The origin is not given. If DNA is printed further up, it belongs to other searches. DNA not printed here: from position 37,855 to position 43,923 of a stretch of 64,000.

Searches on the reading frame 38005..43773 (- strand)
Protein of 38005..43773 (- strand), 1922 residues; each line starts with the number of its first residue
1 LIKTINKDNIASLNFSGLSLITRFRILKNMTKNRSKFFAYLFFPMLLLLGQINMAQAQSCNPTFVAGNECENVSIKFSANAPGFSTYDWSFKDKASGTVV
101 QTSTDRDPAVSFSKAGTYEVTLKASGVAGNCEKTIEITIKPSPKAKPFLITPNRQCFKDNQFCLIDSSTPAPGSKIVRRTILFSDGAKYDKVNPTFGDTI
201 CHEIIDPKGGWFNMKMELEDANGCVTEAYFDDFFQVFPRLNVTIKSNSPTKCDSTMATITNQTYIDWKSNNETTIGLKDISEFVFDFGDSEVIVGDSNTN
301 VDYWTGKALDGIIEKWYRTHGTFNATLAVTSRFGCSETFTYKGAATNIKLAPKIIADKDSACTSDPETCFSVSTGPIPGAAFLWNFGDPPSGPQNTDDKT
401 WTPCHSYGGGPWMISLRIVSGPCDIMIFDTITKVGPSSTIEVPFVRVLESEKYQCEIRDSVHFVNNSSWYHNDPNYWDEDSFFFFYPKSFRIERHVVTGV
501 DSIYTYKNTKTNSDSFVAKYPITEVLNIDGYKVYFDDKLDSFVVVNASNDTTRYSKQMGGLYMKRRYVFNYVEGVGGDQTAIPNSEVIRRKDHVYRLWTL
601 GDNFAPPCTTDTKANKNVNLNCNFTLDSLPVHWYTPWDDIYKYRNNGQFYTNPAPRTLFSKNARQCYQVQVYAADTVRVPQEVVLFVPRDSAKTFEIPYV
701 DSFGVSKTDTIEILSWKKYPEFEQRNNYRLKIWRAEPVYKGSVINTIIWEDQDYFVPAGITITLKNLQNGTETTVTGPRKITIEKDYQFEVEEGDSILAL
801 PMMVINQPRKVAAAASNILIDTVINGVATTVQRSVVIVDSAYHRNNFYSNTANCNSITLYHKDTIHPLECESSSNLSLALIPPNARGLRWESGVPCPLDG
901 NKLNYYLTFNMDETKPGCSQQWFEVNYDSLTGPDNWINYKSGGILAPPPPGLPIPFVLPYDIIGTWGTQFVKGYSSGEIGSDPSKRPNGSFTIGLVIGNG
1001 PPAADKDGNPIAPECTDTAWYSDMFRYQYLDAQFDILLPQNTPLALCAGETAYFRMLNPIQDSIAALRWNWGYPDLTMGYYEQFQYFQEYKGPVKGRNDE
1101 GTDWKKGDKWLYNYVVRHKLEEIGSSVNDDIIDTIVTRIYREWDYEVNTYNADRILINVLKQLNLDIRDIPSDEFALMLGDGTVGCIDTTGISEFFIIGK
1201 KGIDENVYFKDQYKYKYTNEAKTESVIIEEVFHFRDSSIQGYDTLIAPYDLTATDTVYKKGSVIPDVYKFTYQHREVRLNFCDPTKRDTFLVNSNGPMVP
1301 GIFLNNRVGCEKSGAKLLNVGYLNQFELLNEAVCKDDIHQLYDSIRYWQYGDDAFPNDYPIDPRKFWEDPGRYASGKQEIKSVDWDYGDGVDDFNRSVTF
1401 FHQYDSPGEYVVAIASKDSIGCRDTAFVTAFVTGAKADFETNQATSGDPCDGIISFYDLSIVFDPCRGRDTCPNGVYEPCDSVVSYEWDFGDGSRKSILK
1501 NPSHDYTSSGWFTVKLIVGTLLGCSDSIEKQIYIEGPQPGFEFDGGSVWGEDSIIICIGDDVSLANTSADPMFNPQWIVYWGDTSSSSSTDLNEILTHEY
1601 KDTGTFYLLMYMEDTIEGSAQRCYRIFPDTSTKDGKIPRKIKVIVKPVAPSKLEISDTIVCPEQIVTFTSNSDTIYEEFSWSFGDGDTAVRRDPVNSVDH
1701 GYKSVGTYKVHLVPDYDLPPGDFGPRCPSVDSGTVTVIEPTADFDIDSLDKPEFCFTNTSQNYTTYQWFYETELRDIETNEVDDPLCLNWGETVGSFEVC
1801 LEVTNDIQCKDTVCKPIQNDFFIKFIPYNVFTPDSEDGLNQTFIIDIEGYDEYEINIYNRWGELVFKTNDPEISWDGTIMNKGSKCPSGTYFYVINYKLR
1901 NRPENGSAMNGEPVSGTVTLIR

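Call 28: search_protein_families(library=pfam, proteins=[window:38005-43773:-], max_evalue=0.00001)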
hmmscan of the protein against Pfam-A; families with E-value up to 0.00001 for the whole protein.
window:38005-43773:- (1922 aa): 4 families
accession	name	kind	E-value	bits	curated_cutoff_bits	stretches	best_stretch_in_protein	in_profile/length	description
PF18911.6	PKD_4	-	4.1e-36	123.3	27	2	1482-1532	33-81/85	PKD domain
PF00801.26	PKD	-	1.4e-24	86.3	23.5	0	72-138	18-79/80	PKD domain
PF13585.12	CHU_C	-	5.3e-20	71.8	27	1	1828-1904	4-80/86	CHU_C Type IX secretion signal domain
PF18981.6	InlK_D3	-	2.7e-06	27.8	25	0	102-139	36-73/75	Internalin K domain (D3/D4)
